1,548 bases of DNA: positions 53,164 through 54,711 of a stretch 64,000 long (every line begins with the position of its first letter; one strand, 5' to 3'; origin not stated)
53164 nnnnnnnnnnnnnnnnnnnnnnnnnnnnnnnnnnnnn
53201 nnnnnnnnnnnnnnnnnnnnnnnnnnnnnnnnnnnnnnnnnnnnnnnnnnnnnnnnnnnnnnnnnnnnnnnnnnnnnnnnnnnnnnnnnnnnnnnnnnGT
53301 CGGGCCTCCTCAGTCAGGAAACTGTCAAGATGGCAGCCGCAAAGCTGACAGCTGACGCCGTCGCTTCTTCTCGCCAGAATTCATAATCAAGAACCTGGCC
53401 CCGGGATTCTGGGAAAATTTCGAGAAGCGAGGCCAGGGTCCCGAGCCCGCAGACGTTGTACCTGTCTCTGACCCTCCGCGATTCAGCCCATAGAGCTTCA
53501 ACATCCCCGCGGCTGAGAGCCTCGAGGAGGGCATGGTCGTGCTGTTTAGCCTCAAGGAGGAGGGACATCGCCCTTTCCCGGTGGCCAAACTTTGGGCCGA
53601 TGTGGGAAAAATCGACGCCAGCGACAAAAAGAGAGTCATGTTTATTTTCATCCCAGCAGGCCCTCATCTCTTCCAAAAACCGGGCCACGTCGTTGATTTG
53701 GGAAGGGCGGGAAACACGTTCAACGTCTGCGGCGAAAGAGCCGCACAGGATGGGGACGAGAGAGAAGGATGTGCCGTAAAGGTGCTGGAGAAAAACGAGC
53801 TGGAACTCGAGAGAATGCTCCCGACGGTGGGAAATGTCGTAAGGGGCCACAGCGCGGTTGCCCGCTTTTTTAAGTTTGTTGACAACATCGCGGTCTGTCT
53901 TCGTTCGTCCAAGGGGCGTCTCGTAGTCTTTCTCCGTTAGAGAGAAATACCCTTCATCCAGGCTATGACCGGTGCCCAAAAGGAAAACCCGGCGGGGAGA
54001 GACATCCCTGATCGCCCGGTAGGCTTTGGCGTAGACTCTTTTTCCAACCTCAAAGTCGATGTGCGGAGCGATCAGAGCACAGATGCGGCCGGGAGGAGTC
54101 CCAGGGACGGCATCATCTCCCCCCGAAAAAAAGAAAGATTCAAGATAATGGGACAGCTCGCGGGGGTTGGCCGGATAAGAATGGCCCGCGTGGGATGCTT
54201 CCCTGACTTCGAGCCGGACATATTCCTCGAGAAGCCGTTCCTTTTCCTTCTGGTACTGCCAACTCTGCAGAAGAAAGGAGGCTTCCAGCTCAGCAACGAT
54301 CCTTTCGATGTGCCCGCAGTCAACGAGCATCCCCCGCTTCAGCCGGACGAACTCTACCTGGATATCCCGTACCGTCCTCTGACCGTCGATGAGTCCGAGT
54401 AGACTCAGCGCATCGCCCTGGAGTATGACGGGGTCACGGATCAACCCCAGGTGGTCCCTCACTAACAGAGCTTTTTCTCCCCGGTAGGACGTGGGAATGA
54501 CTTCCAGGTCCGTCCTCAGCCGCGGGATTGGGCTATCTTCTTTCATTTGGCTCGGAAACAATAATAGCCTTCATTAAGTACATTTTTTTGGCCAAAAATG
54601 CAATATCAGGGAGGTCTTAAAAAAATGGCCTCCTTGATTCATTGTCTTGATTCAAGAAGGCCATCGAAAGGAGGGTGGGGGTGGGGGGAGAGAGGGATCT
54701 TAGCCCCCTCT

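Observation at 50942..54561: Operon coupling a PqqD-like peptide-recognition domain fused to a MEMO1-like enzyme with an arginase-family hydrolase and a secreted M64 metallopeptidase: candidate peptide-modification system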

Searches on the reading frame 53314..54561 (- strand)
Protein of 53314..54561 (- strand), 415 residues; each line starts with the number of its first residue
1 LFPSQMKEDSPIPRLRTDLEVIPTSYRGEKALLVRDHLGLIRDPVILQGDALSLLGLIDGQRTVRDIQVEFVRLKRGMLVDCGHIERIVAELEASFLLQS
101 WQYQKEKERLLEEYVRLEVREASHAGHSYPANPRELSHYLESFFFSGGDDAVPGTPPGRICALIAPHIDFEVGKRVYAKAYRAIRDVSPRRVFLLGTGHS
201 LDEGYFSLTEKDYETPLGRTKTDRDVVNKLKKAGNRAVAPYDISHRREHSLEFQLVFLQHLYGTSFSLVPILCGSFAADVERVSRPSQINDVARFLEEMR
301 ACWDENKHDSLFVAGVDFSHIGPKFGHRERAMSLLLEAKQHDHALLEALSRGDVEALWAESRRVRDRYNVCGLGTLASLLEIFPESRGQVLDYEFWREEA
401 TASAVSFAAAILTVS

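Call 3: search_protein_families(library=pfam, proteins=[window:53314-54561:-], max_evalue=0.1)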
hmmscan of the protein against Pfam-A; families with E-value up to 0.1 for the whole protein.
window:53314-54561:- (415 aa): 1 family
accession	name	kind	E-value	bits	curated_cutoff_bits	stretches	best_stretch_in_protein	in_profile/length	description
PF01875.22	Memo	-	6.1e-44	150.7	27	1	121-410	1-268/269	Memo-like protein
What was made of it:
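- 53314..54546 (-): RRE–Memo fusion gene (410 aa, ATG 54546). RRE domain is about residues 8-95 (nt 54262-54525), linker helix residues 96-112, Memo domain residues 114-410 (nt 53317-54207). Pfam Memo E 6e-44 at residues 121-410 (call 3).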

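Call 6: search_protein_families(library=ncbifam, proteins=[window:53314-54546:-], max_evalue=0.01)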
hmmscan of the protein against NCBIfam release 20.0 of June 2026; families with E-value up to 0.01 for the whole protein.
window:53314-54546:- (410 aa): 2 families
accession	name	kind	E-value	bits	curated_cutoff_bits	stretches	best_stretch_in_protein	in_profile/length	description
TIGR04336.1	AmmeMemoSam_B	hypoth_equivalog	7.3e-33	114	26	1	115-389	1-250/270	AmmeMemoRadiSam system protein B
NF001987.0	PRK00782.1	equivalog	1.4e-30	106.4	295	1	114-386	2-242/267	MEMO1 family protein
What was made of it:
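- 53314..54546 (-): TIGR04336 at 114 bits against a cut-off of 26 (call 6).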

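Call 8: find_homologous_proteins(query=window:53314-54546:-, max_evalue=0.00001)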
Query window:53314-54546:- (410 aa): 1036 proteins with E <= 0.00001 among 8000 candidates; the best 120 are listed.
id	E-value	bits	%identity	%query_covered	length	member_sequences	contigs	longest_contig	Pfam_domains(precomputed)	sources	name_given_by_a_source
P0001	1.2e-273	925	100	100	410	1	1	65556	PF01875.23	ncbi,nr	ncbi:MAG: AmmeMemoRadiSam system protein B [Clostridiales bacterium]|nr:AmmeMemoRadiSam system prote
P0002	9.9e-247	837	91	100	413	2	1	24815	PF01875.23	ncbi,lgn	-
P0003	1.2e-231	787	86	100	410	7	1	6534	PF01875.23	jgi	-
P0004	9.0e-222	755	83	100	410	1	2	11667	PF01875.23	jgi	jgi:AmmeMemoRadiSam system protein B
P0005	2.6e-215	733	81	97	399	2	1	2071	PF01875.23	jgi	jgi:AmmeMemoRadiSam system protein B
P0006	6.9e-183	626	68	100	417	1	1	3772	PF01875.23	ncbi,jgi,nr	ncbi:MAG: AmmeMemoRadiSam system protein B [Candidatus Aminicenantes bacterium]|nr:AmmeMemoRadiSam s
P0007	3.0e-181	621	67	100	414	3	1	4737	PF01875.23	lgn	-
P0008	4.3e-180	617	66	100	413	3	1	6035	PF01875.23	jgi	jgi:AmmeMemoRadiSam system protein B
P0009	3.0e-179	615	67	100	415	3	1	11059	PF01875.23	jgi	jgi:hypothetical protein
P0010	1.9e-178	612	67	100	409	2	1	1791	PF01875.23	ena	-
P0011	8.7e-176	603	67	100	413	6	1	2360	PF01875.23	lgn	-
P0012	3.0e-175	601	67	100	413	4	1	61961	PF01875.23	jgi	jgi:hypothetical protein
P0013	3.2e-175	601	65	99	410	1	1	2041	PF01875.23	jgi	jgi:MEMO1 family protein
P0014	1.4e-174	599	65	100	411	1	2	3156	PF01875.23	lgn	-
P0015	2.0e-174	599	66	100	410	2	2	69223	PF01875.23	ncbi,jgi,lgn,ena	-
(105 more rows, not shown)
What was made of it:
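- The sources name the homologues 'AmmeMemoRadiSam system protein B' (call 8).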

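Call 11: search_solved_structures(query=A1, max_evalue=10)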
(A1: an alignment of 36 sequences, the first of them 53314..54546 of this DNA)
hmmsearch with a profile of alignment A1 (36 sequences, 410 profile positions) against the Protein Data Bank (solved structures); distinct sequences matched with E-value up to 10: 6.
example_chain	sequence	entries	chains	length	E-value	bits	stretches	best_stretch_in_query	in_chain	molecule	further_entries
7kq8_A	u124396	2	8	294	5.6e-18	68.4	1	114-407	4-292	Protein MEMO1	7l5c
3bcz_A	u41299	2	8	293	7.8e-18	67.9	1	114-407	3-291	Protein MEMO1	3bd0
7m8h_A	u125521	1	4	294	2.4e-16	63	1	114-407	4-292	Protein MEMO1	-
7mwx_D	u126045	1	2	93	0.35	13.1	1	335-376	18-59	CD81 protein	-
7mws_A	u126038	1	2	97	0.39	12.9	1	335-375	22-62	CD81 protein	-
5ff5_A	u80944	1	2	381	0.97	11.6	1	51-101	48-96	PaaA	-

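Call 13: find_related_loci(query=A1, collection=genome_contigs, flank=8000)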
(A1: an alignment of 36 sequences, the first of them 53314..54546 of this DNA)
Query A1 (410 aa) in genome_contigs; peptide patterns used: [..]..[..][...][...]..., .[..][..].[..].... (x = any residue, [..] = any of these).
600 stretches matched a pattern (row limit reached: there are more); 489 encode a relative of the query (tblastn E <= 1e-3); the best 80 are kept; 80 distinct loci.
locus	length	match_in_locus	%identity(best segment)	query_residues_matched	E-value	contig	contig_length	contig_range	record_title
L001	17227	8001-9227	91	1-410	0e+0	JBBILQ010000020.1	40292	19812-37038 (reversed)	MAG: Candidatus Aminicenantes bacterium isolate RVF170221_bin_212 NODE_762_length_40292_cov_6.194771, whole genome shotg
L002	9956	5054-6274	66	1-408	3e-178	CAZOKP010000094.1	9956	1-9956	MAG TPA_asm: uncultured Eubacteriales bacterium isolate binchicken_co189_413 genome assembly, contig: NODE_7441_length_9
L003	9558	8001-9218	66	1-407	5e-176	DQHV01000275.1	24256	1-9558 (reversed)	MAG TPA_asm: Candidatus Aminicenantes bacterium isolate UBA8522 contig_16431, whole genome shotgun sequence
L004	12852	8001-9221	64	1-408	4e-173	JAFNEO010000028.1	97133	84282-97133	MAG: Candidatus Aminicenantes bacterium isolate bin_1 PROKKA_contig000028, whole genome shotgun sequence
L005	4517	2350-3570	58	1-408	2e-164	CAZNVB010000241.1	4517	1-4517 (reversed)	MAG TPA_asm: uncultured Eubacteriales bacterium isolate SRP231805_co4_44 genome assembly, contig: k141_177998, whole gen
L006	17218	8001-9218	64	1-407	7e-159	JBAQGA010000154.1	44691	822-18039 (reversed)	MAG: Candidatus Aminicenantales bacterium isolate MFD06995_ilm_asm_bin14 k127_118804, whole genome shotgun sequence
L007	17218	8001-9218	59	1-407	3e-154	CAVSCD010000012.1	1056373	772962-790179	MAG: Candidatus Aminicenantes bacterium isolate MFD02979.bin.2.51 genome assembly, contig: contig_50765, whole genome sh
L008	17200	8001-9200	57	4-404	4e-153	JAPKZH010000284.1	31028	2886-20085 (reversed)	MAG: Candidatus Aminicenantes bacterium isolate LacPavin_0920_SED5_MAG_55_12 LacPavin_0920_SED5_scaffold_244299, whole g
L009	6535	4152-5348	57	5-404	5e-151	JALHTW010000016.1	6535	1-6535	MAG: Candidatus Aminicenantes bacterium isolate PFL34 seq_163161, whole genome shotgun sequence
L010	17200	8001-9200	56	4-404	1e-150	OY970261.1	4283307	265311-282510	MAG: Candidatus Aminicenantes bacterium isolate MFD04408.bin.1.29 genome assembly, chromosome: 1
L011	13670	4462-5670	54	4-407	1e-148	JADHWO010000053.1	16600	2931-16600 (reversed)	MAG: Candidatus Aminicenantes bacterium isolate BS750m-G29 BS-750m-C5633, whole genome shotgun sequence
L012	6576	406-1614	52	1-404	1e-140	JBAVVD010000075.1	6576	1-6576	MAG: Candidatus Aminicenantales bacterium isolate MFD01647_ilm_asm_bin15 k127_20669, whole genome shotgun sequence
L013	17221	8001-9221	51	1-408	4e-138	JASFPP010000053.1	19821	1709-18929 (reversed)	MAG: Candidatus Aminicenantes bacterium isolate D0819M58metaG_sub_Bin_184 D0819M58metaG_FD_scaffold_185_c1, whole genome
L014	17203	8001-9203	52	7-408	3e-138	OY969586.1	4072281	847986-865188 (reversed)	MAG: Candidatus Aminicenantes bacterium isolate MFD10007.bin.c.2 genome assembly, chromosome: 1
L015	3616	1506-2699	53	7-404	4e-140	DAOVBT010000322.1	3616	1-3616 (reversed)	MAG TPA_asm: Candidatus Aminicenantes bacterium isolate CSMAG_1012 CSMAG_1012_k141_815588_length_3616_cov_5.6676, whole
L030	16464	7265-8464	44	7-408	2e-113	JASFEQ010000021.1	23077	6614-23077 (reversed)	MAG: Desulfobacteraceae bacterium isolate D0606M12metaG_Bin_56 D0606M12metaG_FD_scaffold_414_c1, whole genome shotgun se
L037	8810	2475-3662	42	7-404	9e-109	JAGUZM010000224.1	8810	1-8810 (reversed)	MAG: Deltaproteobacteria bacterium isolate DeMMO6_18 c_000000004050, whole genome shotgun sequence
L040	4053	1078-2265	44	7-404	8e-109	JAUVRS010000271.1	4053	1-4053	MAG: Desulfobacteraceae bacterium isolate CSMAG_720 CSMAG_720_k127_37846_length_4053_cov_12.6656, whole genome shotgun s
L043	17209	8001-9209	41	4-408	1e-106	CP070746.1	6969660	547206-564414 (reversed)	MAG: Desulfobacterales bacterium isolate bin36 chromosome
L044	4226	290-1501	43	1-408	2e-107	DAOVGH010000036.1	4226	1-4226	MAG TPA_asm: Desulfobacterales bacterium isolate CSMAG_1130 CSMAG_1130_k141_2246026_length_4226_cov_6.0000, whole genome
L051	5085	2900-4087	42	9-408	2e-102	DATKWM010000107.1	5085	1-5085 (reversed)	MAG TPA_asm: Desulfatiglandales bacterium isolate SMAG_U14163 k141_2182633, whole genome shotgun sequence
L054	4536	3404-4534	44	8-386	6e-102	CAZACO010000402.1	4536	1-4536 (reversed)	MAG TPA_asm: uncultured Desulfobacteraceae bacterium isolate binchicken_co129_686 genome assembly, contig: NODE_70173_le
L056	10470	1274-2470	51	7-407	5e-131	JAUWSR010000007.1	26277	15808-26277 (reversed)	MAG: Acidobacteriota bacterium isolate CSMAG_2559 CSMAG_2559_k127_1475134_length_26277_cov_99.8631, whole genome shotgun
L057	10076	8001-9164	42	8-396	6e-101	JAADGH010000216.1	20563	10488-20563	MAG: Planctomycetota bacterium isolate M_MetaBat.109 contig-127_3758, whole genome shotgun sequence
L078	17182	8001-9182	38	7-407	3e-83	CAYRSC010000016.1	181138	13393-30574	MAG TPA_asm: uncultured Desulfohalobiaceae bacterium isolate binchicken_co219_331 genome assembly, contig: k141_1348065,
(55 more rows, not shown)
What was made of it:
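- At least 489 genome loci in Aminicenantes, Desulfobacterota, Planctomycetota, Acidobacteriota and others (call 13).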

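Call 16: predict_structure(alignment_id=A1)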
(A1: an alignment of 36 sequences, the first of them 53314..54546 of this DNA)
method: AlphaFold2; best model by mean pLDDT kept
length: 410 residues; sequences in the alignment: 36
mean_pLDDT: 92.1   pTM: 0.88
mean pLDDT of the five models: 92.1, 91.9, 91.6, 91.4, 90.7
residues with pLDDT >= 90: 329; 70-90: 67; 50-70: 12; < 50: 2
segments of 3 or more residues with pLDDT < 50: none
pLDDT, mean of each block of 10 residues (from residue 1): 81 85 89 84 91 91 92 90 94 93 92 94 96 92 53 89 95 95 96 85 97 98 97 93 94 98 96 91 94 97 96 94 93 98 97 94 91 97 96 93 96
secondary structure, 60 per line:
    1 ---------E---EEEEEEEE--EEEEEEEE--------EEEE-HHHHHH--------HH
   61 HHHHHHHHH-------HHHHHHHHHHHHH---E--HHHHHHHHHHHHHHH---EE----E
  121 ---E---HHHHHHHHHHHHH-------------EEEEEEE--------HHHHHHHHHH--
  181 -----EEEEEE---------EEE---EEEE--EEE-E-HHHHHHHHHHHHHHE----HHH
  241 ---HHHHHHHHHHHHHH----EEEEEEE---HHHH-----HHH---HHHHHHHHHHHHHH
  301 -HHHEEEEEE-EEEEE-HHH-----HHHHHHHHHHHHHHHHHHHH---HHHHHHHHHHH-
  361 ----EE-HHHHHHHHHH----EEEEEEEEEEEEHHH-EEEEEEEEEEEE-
elements in order: E14-21 E24-31 E40-43 H45-50 H59-69 H77-89 H96-110 H128-140 E154-160 H169-178 E186-191 E201-203 E207-210 E213-215 H219-232 H244-257 E262-268 H272-275 H287-300 E305-310 E312-316 H326-345 H349-359 H368-377 E382-393 E398-409

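Call 43: search_protein_families(library=pfam, proteins=[L056:31-1260:+, L054:2013-3236:+, L040:67-1062:+, L037:1322-2428:+, L057:6731-7993:+, L043:7095-7973:+, L078:6659-7945:+, L051:1571-2410:-, L044:1527-2117:-, L030:3090-3956:-], max_evalue=0.0001)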
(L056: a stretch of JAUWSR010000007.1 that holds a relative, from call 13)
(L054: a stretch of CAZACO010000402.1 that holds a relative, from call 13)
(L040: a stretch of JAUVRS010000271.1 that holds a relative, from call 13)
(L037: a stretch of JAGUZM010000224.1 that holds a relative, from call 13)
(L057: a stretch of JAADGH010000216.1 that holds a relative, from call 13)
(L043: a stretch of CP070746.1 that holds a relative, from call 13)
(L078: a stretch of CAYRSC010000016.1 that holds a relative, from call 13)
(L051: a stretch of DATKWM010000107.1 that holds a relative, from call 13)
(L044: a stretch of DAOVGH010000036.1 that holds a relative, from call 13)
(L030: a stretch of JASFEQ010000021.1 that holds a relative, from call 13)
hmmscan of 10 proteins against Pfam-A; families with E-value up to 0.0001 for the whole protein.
L056:31-1260:+ (409 aa): 1 family
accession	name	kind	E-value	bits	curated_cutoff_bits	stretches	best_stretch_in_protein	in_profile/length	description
PF00375.23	SDF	-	1.4e-117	393.5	27.9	1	8-396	1-386/387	Sodium:dicarboxylate symporter family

L054:2013-3236:+ (407 aa): 1 family
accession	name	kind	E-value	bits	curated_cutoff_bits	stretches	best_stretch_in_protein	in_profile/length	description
PF00266.25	Aminotran_5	-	2.8e-82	277.1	21.5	1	5-393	1-369/371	Aminotransferase class-V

L040:67-1062:+ (331 aa): 3 families
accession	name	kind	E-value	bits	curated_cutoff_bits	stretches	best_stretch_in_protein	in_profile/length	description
PF11734.13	TilS_C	-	3.2e-19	68.5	22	1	247-315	1-69/74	TilS substrate C-terminal domain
PF01171.26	ATP_bind_3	-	2.5e-15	57.1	27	1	1-63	115-180/182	PP-loop family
PF09179.16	TilS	-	3.3e-09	37.3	21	1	118-174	2-57/67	TilS substrate binding domain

L037:1322-2428:+ (368 aa): 1 family
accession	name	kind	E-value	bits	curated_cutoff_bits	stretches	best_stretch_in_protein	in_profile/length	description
PF00850.24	Hist_deacetyl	-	3.8e-81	273.1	27.9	1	20-310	1-297/298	Histone deacetylase domain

L057:6731-7993:+ (420 aa): 2 families
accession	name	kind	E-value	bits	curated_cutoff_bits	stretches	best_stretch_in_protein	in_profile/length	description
PF01232.29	Mannitol_dh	-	7.4e-20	72.2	27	1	12-226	2-194/199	Mannitol dehydrogenase Rossmann domain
PF08125.19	Mannitol_dh_C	-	1.3e-15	57.8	30.7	1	246-374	8-129/190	Mannitol dehydrogenase C-terminal domain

L043:7095-7973:+ (292 aa): 2 families
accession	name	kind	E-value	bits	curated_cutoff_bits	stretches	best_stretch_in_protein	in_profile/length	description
PF03641.19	Lysine_decarbox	-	1.3e-31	109.9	27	1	156-284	1-129/131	Possible lysine decarboxylase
PF18306.6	LDcluster4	-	1.9e-11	44.2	26.3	1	122-228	14-113/151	SLOG cluster4 family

L078:6659-7945:+ (428 aa): 2 families
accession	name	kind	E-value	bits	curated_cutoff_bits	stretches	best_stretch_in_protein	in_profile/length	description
PF02875.26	Mur_ligase_C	-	2.5e-20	74.1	28.4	1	290-407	1-126/127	Mur ligase, glutamate ligase domain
PF08245.18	Mur_ligase_M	-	3.3e-12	47.2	24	1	47-187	1-111/200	Mur ligase middle domain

L051:1571-2410:- (279 aa): 1 family
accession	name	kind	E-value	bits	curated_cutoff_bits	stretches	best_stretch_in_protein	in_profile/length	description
PF00557.29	Peptidase_M24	-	1e-53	182.6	23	1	43-269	3-208/208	Metallopeptidase family M24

L044:1527-2117:- (196 aa): 1 family
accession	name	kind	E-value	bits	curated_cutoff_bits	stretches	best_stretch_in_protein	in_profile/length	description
PF01066.26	CDP-OH_P_transf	-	1.2e-12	48.9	22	1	29-175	6-147/152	CDP-alcohol phosphatidyltransferase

L030:3090-3956:- (288 aa): 0 families

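Call 48: find_encoding_contigs(protein=window:53314-54546:-, flank=10000, max_places=3)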
Protein window:53314-54546:- (410 aa): no gene with exactly this product is on record in the collection.
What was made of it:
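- Tried and rejected: The exact-sequence contig look-up for the window protein found nothing (call 48).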

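Call 50: search_solved_structures(query=A1, max_evalue=0.00001, show_alignments=1)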
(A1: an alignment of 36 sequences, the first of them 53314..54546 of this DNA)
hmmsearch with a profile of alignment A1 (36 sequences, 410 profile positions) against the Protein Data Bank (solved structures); distinct sequences matched with E-value up to 0.00001: 3.
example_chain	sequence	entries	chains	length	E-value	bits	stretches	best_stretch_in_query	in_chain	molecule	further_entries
7kq8_A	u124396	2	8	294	5.6e-18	68.4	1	114-407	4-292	Protein MEMO1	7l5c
3bcz_A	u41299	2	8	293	7.8e-18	67.9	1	114-407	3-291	Protein MEMO1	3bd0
7m8h_A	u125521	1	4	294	2.4e-16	63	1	114-407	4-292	Protein MEMO1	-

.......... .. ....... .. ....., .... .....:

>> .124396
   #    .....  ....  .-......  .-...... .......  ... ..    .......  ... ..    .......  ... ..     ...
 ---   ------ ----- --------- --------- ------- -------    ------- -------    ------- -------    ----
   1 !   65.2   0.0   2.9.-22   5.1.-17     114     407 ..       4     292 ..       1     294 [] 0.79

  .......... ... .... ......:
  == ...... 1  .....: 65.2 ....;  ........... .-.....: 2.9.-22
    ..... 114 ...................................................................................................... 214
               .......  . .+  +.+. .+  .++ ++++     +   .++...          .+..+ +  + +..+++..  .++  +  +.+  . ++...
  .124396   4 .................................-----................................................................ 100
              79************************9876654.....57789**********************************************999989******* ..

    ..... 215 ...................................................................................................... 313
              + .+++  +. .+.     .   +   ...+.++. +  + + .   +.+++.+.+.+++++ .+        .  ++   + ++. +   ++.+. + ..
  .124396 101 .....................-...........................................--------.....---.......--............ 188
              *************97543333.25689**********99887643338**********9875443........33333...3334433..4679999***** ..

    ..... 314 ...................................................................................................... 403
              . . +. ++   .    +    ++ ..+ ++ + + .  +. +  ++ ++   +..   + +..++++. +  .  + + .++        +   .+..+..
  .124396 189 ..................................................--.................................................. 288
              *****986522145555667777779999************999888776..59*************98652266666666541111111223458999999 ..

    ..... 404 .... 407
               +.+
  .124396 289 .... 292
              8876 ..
